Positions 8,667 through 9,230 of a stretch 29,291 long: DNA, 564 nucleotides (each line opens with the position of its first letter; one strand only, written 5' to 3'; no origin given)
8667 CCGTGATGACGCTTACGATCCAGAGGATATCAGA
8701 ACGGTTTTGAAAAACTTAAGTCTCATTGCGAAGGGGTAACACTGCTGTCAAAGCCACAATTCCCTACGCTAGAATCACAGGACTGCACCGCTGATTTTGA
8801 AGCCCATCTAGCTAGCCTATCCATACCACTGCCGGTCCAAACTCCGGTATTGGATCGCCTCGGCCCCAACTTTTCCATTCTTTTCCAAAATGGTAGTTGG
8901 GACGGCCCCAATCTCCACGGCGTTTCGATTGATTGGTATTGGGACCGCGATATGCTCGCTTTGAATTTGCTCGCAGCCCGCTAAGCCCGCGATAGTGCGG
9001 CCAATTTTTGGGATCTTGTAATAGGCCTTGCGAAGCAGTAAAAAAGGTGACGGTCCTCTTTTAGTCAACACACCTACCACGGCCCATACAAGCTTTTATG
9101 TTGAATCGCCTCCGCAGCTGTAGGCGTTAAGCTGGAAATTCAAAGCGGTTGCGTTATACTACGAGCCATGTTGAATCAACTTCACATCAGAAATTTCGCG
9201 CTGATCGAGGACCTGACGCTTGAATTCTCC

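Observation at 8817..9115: comM 3' remnant split in frame by two 42-bp repeat units, beside a second comM tail starting at the same junction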

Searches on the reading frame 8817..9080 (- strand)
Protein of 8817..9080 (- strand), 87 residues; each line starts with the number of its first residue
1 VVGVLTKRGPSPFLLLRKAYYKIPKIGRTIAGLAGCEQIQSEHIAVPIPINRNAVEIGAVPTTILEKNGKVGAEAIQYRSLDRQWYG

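Call 46: search_protein_families(library=pfam, proteins=[window:8817-9080:-], max_evalue=1)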
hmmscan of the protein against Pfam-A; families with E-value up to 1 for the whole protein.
window:8817-9080:- (87 aa): 1 family
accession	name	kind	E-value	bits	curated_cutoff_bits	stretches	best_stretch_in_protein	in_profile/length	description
PF13335.12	Mg_chelatase_C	-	6.7e-05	23.8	26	1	18-45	61-88/94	Magnesium chelatase, subunit ChlI C-terminal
